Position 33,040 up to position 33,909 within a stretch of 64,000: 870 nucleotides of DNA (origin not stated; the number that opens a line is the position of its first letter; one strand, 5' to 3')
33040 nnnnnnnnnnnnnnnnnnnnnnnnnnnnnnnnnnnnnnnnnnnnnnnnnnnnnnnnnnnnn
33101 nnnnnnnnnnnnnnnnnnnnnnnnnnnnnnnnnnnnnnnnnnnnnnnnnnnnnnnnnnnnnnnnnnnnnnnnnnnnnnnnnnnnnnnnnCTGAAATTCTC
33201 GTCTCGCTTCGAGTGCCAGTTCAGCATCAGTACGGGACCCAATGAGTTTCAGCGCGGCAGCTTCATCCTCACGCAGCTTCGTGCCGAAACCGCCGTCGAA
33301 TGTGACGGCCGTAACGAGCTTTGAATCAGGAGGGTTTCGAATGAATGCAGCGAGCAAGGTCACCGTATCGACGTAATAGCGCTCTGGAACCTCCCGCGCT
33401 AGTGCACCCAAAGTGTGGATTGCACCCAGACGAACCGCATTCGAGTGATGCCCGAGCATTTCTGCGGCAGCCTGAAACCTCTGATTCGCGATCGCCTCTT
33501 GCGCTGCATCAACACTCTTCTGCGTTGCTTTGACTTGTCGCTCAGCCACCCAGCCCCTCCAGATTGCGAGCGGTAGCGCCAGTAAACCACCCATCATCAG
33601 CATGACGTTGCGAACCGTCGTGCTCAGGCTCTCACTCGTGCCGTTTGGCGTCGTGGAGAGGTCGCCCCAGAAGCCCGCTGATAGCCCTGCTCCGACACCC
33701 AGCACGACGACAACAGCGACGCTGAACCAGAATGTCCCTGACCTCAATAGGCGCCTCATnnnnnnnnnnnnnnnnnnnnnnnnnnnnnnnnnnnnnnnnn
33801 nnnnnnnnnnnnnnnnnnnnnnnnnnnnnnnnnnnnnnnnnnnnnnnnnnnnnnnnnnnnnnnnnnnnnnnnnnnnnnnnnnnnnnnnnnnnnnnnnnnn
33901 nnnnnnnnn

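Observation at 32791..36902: MmeI-like Type IIL restriction-modification enzyme translationally coupled (ATGA overlap) to a membrane pentapeptide-repeat protein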

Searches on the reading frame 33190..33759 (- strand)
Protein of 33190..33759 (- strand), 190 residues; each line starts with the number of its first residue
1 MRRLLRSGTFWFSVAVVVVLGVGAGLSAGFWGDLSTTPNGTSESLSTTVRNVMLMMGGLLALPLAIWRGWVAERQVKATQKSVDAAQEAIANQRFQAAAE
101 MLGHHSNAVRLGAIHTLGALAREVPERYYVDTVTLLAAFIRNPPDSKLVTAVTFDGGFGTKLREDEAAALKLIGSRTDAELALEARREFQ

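Call 76: search_protein_representatives(protein=window:33190-33759:-)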
Query: 190 residues. Proteins with E-value up to 0.001 (for the whole library): 2074; up to 1e-10: 959; up to 1e-30: 20. The best 150 are listed.
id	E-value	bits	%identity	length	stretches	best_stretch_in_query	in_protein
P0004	1.9e-58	213.7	60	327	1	4-189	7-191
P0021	2.0e-58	213.7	62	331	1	1-189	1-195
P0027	7.2e-56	205.3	70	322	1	1-148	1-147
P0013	1.5e-55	204.2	56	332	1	6-188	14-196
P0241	1.6e-49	184.6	66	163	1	9-147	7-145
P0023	5.1e-46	173.2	54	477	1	1-189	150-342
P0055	1.3e-40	155.6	45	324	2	1-90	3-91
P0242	1.2e-34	136.3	44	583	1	2-185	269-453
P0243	4.5e-33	131.1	44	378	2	1-88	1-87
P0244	4.6e-33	131.1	43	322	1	2-189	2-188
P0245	1.1e-32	129.8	45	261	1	4-187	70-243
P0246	1.1e-32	129.8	45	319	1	7-185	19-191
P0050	3.0e-32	128.4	47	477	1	4-185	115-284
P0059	5.2e-32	127.6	41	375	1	2-185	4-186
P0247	8.4e-32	127.0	49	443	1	6-146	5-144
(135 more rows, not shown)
